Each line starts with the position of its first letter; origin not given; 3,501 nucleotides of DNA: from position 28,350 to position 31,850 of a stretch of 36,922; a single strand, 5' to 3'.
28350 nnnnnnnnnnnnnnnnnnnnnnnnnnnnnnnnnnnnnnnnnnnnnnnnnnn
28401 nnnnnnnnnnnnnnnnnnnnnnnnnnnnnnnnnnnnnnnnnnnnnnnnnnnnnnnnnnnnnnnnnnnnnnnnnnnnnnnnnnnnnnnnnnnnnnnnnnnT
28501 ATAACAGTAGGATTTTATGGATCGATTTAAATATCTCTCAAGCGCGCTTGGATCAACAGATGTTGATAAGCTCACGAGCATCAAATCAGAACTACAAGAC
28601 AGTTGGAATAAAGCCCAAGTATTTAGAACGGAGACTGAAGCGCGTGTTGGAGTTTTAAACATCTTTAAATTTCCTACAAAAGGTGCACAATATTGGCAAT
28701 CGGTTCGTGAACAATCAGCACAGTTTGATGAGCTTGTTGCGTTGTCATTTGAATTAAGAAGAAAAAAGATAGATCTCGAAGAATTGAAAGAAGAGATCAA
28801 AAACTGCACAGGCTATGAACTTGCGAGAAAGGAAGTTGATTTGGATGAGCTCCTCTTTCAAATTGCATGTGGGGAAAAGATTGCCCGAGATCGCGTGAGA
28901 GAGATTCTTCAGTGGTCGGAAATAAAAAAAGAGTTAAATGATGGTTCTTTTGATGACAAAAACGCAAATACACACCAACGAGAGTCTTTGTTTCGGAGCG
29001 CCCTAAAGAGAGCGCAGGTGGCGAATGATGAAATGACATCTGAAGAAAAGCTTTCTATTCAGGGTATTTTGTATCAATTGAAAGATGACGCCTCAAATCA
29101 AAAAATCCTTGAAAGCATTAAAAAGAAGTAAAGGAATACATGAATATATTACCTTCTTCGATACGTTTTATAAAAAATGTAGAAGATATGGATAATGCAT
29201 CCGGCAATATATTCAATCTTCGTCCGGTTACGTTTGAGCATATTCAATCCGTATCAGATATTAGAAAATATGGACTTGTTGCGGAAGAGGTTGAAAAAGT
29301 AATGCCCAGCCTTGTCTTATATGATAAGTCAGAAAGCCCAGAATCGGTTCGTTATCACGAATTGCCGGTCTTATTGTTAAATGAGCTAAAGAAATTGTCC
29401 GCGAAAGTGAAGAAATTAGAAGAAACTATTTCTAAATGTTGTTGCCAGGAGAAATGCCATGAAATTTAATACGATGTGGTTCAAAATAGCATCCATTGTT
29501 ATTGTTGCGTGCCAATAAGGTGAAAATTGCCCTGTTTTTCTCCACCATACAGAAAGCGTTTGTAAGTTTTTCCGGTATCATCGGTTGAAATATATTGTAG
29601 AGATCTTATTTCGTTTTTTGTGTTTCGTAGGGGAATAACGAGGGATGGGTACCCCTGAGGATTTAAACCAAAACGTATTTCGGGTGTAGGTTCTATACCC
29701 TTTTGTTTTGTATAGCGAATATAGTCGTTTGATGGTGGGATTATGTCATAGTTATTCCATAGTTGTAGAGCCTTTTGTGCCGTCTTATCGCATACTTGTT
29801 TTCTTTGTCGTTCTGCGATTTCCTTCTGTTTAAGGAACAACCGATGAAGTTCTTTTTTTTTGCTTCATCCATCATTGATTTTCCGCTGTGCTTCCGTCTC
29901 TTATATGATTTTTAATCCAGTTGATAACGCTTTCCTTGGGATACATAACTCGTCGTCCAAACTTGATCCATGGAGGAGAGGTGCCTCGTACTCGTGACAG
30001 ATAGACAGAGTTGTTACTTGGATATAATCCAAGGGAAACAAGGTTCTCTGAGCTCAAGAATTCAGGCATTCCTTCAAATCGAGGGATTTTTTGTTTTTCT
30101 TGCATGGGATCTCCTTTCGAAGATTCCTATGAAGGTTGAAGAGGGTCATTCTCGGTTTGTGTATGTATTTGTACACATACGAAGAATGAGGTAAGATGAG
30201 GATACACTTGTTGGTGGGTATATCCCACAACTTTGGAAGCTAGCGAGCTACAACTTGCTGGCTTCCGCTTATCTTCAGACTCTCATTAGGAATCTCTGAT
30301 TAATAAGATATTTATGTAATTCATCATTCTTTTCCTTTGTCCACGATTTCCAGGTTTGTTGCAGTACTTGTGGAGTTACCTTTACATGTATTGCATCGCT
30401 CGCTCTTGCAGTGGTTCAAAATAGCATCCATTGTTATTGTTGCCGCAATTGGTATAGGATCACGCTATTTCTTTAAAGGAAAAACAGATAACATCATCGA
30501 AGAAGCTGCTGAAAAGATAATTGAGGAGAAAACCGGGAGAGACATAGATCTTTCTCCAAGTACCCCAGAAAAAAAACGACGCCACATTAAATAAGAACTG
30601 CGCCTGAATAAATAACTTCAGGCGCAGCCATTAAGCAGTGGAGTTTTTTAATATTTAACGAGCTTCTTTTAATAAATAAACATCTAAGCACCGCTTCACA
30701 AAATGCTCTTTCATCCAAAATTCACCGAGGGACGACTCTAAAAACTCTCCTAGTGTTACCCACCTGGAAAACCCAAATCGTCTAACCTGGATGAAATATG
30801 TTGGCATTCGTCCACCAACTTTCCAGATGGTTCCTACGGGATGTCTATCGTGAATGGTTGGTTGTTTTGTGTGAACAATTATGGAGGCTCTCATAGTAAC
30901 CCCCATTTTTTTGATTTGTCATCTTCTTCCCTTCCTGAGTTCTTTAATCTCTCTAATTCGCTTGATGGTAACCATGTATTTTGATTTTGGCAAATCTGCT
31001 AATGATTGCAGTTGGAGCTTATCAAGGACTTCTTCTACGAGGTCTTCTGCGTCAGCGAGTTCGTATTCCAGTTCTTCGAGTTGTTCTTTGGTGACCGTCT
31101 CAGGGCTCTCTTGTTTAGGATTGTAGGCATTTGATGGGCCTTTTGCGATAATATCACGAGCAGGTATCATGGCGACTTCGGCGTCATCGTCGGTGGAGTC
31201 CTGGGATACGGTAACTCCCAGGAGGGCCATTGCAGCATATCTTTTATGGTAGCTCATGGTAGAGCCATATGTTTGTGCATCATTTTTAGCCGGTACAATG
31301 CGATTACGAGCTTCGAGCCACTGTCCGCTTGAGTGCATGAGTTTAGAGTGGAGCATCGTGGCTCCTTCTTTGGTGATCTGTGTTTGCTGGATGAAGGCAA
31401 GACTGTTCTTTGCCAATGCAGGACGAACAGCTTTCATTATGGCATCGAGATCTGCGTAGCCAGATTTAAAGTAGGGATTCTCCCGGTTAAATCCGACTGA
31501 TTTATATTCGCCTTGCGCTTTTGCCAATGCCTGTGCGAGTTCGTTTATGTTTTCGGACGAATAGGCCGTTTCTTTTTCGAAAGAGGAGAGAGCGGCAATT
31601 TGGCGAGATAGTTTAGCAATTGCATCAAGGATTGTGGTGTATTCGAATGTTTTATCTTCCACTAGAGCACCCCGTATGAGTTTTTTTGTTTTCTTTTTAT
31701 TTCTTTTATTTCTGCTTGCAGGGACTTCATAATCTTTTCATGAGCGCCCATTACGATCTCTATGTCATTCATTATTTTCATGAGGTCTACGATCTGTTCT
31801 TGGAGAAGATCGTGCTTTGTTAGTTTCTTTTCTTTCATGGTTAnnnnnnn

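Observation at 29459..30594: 935-bp AlpA + truncated-primase cassette bounded by perfect 33-bp direct repeats splits a small holin-like membrane-protein gene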

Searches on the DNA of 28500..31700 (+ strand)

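Call 10: search_dna_similar(query=window:28500-31700:+, collection=phages, mode=distant)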
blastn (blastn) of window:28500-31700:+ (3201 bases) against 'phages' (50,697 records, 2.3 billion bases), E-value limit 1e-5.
No match.
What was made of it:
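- Tried and rejected: No match (call 10).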

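Call 28: search_rna_families(source=window, start=29000, end=31000, threshold=evalue, max_evalue=1)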
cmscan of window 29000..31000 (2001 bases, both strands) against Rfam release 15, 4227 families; matches with E-value up to 1: 1.
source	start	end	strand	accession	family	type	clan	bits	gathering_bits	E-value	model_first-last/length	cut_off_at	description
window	30222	30294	-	RF00236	ctRNA_pGA1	Gene; antisense;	-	19.5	45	0.73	1-79/79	no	ctRNA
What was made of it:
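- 30106..30274 (-): Spacer between the integrase-like relic and the regulator gene. It contains a 14-bp-stem hairpin (30234-30267) and a palindromic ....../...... motif (30161-30180) about 55-75 nt upstream of the regulator's ATG. Probably a promoter/operator region. The Rfam hit there is chance-level (call 28).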

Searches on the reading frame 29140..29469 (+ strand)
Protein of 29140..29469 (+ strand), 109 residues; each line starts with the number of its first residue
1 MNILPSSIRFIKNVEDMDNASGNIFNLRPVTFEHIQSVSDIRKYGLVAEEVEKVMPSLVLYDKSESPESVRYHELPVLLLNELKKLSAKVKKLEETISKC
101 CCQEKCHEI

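Call 7: search_protein_families(library=pfam, max_evalue=0.1, proteins=[window:29140-29469:+])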
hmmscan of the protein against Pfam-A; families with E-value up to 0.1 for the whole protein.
window:29140-29469:+ (109 aa): 1 family
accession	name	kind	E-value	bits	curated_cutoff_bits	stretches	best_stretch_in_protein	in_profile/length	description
PF13884.11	Peptidase_S74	-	5.7e-08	33.4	22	1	6-60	1-58/58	Chaperone of endosialidase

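Call 8: search_protein_families(library=phrogs, max_evalue=0.01, proteins=[window:29140-29469:+])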
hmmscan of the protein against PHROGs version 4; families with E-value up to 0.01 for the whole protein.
window:29140-29469:+ (109 aa): 27 families (the best 25 are shown)
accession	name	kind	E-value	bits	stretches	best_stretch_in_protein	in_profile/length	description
phrog_1699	-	tail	6.2e-13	49.2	1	6-99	894-993/1000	long tail fiber protein distal subunit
phrog_5668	-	tail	9.8e-13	47.8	1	12-98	1472-1559/1567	tail fiber protein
phrog_18186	-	tail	1.7e-10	41.2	1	6-98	487-575/582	baseplate wedge subunit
phrog_11011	-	tail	1.4e-09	37.4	1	6-98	1181-1278/1291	long tail fiber protein distal subunit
phrog_25788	-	tail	4.3e-09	36.6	1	8-94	515-600/603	tail fiber protein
phrog_8215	-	tail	3.9e-08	33.1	1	10-98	913-997/1000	baseplate wedge initiator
phrog_10316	-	tail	1.2e-07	30.6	1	6-97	1382-1470/1471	tail fiber protein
phrog_27370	-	unknown function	2.3e-07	29.7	1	6-99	1443-1534/1545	-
phrog_30158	-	unknown function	3.1e-07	30.2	1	11-94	699-777/779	-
phrog_1330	-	tail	3.5e-07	29.4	1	40-99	1288-1349/1361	tail protein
phrog_19966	-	tail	3.9e-07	30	1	8-95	635-722/724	long tail fiber protein distal subunit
phrog_1980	-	tail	1.1e-06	29.2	1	6-99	328-432/449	tail fiber protein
phrog_5413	-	tail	2.8e-06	27.7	0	43-98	263-317/334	minor tail protein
phrog_33119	-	tail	3.6e-06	26.9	1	6-99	548-636/643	long tail fiber protein distal subunit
phrog_21722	-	tail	6e-06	26.1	1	6-100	480-571/576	long tail fiber protein distal subunit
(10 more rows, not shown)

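Call 61: find_encoding_contigs(protein=window:29140-29469:+, flank=6000, max_places=6)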
Protein window:29140-29469:+ (109 aa): no gene with exactly this product is on record in the collection.

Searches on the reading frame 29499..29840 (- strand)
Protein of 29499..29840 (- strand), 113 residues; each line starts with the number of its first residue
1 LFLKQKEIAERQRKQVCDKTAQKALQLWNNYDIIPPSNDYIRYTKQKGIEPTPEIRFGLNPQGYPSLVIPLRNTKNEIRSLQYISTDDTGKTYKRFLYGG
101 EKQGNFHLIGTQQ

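Call 7: search_protein_families(library=pfam, max_evalue=0.1, proteins=[window:29499-29840:-])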
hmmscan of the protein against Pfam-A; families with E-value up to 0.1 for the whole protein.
window:29499-29840:- (113 aa): 0 families

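Call 8: search_protein_families(library=phrogs, max_evalue=0.01, proteins=[window:29499-29840:-])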
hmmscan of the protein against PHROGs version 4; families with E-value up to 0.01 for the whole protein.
window:29499-29840:- (113 aa): 2 families
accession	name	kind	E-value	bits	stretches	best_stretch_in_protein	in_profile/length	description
phrog_2249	-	DNA, RNA and nucleotide metabolism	2.5e-10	40.7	1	6-112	105-200/802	DNA primase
phrog_35358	-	DNA, RNA and nucleotide metabolism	3e-07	29.8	1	19-111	126-225/968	DNA primase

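Call 12: find_homologous_proteins(query=window:29499-29840:-, max_evalue=0.001)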
Query window:29499-29840:-: 24 candidates shared short words with the query, none scored E <= 0.001.

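Call 19: search_dna_similar(query=window:29499-29840:-, collection=phages, mode=protein, max_evalue=0.001)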
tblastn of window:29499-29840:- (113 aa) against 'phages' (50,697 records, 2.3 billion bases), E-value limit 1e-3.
Records with a match: 3; places in all: 3; records where one place covers at least 80% of the query: 3.
Best place of each record, by identity: <60% 3.
By first word of the organism name: Alteromonas 2; Klebsiella 1.
By host as written in the record: Alteromonas litorea TF-22 1; Alteromonas gracilis 9a2 1; Klebsiella aerogenes MAO-MM-7 1.
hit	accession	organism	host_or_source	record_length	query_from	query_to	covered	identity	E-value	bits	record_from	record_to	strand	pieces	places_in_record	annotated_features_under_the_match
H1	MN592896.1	Alteromonas phage XX1924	Alteromonas litorea TF-22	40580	4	112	96%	33.0%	4e-5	47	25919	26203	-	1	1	TOPRIM domain-containing protein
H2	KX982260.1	Alteromonas phage PB15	Alteromonas gracilis 9a2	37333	4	112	96%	33.0%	4e-5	46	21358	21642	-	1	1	TOPRIM domain-containing protein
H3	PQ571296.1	Klebsiella phage KA2-1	Klebsiella aerogenes MAO-MM-7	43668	4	110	95%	30.6%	2e-4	44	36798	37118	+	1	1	DNA helicase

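Call 20: search_dna_similar(query=window:29499-29840:-, collection=plasmids, mode=protein, max_evalue=0.001)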
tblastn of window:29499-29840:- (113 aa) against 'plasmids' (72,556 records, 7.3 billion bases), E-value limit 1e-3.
Records with a match: 1464; places in all: 1474; records where one place covers at least 80% of the query: 1427.
Best place of each record, by identity: <60% 1464.
By first word of the organism name: Escherichia 730; Salmonella 325; Klebsiella 289; Serratia 28; Shigella 20; Yersinia 19; Enterobacter 10; Aeromonas 9; Citrobacter 7; Edwardsiella 4; and 12 more.
By predicted mobility (MOB-suite, as given by PLSDB): conjugative 1372; mobilizable 71; non-mobilizable 21.
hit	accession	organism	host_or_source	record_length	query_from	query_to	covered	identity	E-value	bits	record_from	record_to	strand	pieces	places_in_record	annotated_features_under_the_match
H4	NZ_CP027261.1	Pectobacterium parmentieri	weed,cell culture,Solanum tuberosum ...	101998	3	112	97%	36.0%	3e-9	60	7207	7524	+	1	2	DUF5710 domain-containing protein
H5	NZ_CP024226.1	Escherichia coli O169:H41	-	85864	3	111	96%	35.8%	6e-5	47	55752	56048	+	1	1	none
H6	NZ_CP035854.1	Escherichia coli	Homo sapiens,stool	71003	3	111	96%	35.8%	6e-5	47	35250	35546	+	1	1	LPD7 domain-containing protein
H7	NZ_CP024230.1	Escherichia coli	-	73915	3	111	96%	35.8%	6e-5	47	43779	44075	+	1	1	LPD7 domain-containing protein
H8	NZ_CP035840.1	Escherichia coli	Homo sapiens,stool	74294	3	111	96%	35.8%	6e-5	47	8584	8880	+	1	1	LPD7 domain-containing protein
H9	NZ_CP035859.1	Escherichia coli TW11681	-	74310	3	111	96%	35.8%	6e-5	47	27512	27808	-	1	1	LPD7 domain-containing protein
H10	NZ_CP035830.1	Escherichia coli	Homo sapiens,stool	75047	3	111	96%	35.8%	6e-5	47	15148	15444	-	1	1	LPD7 domain-containing protein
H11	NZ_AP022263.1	Escherichia coli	-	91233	3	111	96%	35.8%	6e-5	47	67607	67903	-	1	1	LPD7 domain-containing protein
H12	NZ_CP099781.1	Shigella sonnei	Homo sapiens,whole genome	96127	3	111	96%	35.8%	6e-5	47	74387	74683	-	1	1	LPD7 domain-containing protein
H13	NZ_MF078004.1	Escherichia coli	Homo sapiens,stool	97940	3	111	96%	35.8%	6e-5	47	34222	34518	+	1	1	LPD7 domain-containing protein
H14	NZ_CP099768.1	Shigella sonnei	Homo sapiens,whole genome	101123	3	111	96%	35.8%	6e-5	47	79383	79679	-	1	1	LPD7 domain-containing protein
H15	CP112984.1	Escherichia ruysiae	Homo sapiens,stool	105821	3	111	96%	35.8%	6e-5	47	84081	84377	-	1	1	DUF5710 domain-containing protein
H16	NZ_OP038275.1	Shigella sonnei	-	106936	3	111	96%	35.8%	6e-5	47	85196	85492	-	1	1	LPD7 domain-containing protein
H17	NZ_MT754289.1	Escherichia coli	-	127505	3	111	96%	35.8%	6e-5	47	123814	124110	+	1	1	LPD7 domain-containing protein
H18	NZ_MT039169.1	Serratia marcescens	-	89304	9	110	90%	38.2%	3e-9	59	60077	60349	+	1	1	LPD7 domain-containing protein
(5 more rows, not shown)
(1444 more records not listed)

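Call 21: find_related_loci(query=window:29499-29840:-, collection=viral_contigs, flank=6000)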
Query window:29499-29840:- (113 aa) in viral_contigs; peptide patterns used: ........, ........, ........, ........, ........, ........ (x = any residue, [..] = any of these).
8 stretches matched a pattern, but none encodes a relative of the query by tblastn (E <= 1e-3).

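Call 25: search_protein_families(library=ncbifam, max_evalue=0.1, proteins=[window:29499-29840:-])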
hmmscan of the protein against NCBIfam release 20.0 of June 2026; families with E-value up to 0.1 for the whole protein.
window:29499-29840:- (113 aa): 0 families

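Call 26: get_annotated_region(hit=H1, flank=3000)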
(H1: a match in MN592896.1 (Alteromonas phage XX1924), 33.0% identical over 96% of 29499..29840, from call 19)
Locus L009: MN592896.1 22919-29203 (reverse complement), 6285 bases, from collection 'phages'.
description: Alteromonas phage XX1924, complete genome.
organism: Alteromonas phage XX1924 (NCBI taxid 2664192)
taxonomy: Viruses; Duplodnaviria; Heunggongvirae; Uroviricota; Caudoviricetes
host: Alteromonas litorea TF-22; source: -; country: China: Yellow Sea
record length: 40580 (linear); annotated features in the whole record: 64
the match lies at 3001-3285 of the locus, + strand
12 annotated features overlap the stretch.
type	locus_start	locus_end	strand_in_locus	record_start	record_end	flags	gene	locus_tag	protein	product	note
CDS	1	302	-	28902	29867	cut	-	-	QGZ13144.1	YqaJ-like viral recombinase domain-containing protein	-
CDS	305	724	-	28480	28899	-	-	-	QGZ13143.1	hypothetical protein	-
CDS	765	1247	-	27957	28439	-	-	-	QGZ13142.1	multimodular transpeptidase-transglycosylase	-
CDS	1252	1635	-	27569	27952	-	-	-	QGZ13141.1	hypothetical protein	-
CDS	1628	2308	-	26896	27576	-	-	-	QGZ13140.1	ATPase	-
CDS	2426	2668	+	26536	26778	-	-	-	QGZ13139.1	transcriptional regulator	-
CDS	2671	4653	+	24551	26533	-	-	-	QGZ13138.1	TOPRIM domain-containing protein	-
CDS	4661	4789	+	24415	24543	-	-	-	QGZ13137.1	hypothetical protein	-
CDS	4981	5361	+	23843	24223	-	-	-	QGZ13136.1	hypothetical protein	-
CDS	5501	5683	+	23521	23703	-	-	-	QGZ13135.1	hypothetical protein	-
CDS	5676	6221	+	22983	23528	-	-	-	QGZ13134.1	hypothetical protein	-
CDS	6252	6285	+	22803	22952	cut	-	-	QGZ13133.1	hypothetical protein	-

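Call 30: search_protein_representatives(protein=window:29499-29840:-)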
Query: 113 residues. Proteins with E-value up to 0.001 (for the whole library): 150; up to 1e-10: 51; up to 1e-30: 0. The best 150 are listed.
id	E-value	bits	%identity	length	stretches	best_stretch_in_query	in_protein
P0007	1.7e-27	112.1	51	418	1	5-111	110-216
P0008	7.8e-26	106.8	50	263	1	4-110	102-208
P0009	1.1e-23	99.8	48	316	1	13-111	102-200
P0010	3.2e-23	98.3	48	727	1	4-110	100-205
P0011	1.9e-22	95.9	51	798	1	2-110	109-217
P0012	2.6e-22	95.4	47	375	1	3-110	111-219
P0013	5.3e-22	94.4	50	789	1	3-110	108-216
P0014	7.7e-22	93.9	44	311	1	5-111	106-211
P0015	1.5e-21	93.0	46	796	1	5-110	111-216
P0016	2.2e-21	92.4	52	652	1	6-111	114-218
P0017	9.4e-21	90.4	47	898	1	3-111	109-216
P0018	8.0e-20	87.4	46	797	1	4-111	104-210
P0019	8.3e-20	87.3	53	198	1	10-90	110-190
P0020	1.2e-19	86.8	46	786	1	7-108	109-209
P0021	1.4e-19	86.6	47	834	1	6-110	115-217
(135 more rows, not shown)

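Call 32: search_protein_families(library=pfam, max_evalue=0.01, proteins=[P0007, P0010, P0011, P0013, P0015, P0017])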
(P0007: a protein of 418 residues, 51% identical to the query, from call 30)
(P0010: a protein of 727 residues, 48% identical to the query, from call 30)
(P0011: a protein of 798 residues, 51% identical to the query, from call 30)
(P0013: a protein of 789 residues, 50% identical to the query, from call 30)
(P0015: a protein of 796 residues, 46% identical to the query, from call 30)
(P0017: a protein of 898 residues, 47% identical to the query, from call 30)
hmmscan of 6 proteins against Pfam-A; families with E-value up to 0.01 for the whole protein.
P0007 (418 aa): 2 families
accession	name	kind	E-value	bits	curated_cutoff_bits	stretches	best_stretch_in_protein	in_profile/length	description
PF13362.12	Toprim_3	-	3.3e-08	34.3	27.2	1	223-322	2-93/95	Toprim domain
PF13662.12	Toprim_4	-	5.4e-05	23.8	25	1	223-288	3-73/85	Toprim domain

P0010 (727 aa): 3 families
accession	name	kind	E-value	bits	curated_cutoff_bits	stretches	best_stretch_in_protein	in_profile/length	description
PF13481.12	AAA_25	-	2.7e-33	115.7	27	1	370-550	6-191/195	AAA domain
PF13362.12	Toprim_3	-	1.4e-10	41.9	27.2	1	214-316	3-93/95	Toprim domain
PF13662.12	Toprim_4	-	3e-06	27.8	25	1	214-284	4-74/85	Toprim domain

P0011 (798 aa): 2 families
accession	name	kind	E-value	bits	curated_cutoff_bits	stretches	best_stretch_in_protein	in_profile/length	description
PF13148.11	DUF3987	-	6.7e-22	78.6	27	1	384-717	2-363/364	Protein of unknown function (DUF3987)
PF13662.12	Toprim_4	-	0.0025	18.5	25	1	226-292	4-78/85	Toprim domain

P0013 (789 aa): 4 families
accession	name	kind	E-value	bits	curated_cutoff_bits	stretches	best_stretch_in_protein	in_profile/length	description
PF13148.11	DUF3987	-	5.2e-31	108.6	27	2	478-707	127-359/364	Protein of unknown function (DUF3987)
PF13362.12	Toprim_3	-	2.4e-07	31.5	27.2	1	224-316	2-90/95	Toprim domain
PF13662.12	Toprim_4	-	3.9e-06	27.4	25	1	223-288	2-72/85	Toprim domain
PF13155.12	Toprim_2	-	0.008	17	22.1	0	225-290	1-66/88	Toprim-like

P0015 (796 aa): 2 families
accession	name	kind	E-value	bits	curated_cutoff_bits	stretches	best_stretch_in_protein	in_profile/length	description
PF13148.11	DUF3987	-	9.1e-21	74.9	27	1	381-617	2-264/364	Protein of unknown function (DUF3987)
PF13362.12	Toprim_3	-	2.1e-08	34.9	27.2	1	224-318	2-90/95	Toprim domain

P0017 (898 aa): 4 families
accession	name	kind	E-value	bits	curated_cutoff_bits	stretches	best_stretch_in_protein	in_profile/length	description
PF19263.5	DUF5906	-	2.1e-13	51.4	27.6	1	631-744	3-113/114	Family of unknown function (DUF5906)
PF03288.22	Pox_D5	-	5.4e-05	24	21.4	1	812-868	2-59/86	Poxvirus D5 protein-like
PF08706.16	D5_N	-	0.00015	22.5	22.4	1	525-596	74-139/145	D5 N terminal like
PF13362.12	Toprim_3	-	0.00019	22.3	27.2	1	223-328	2-94/95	Toprim domain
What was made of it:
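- On Toprim DNA primase (TraC/P4-alpha-like): Relatives have Toprim_3 at ~223-320 (call 32).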
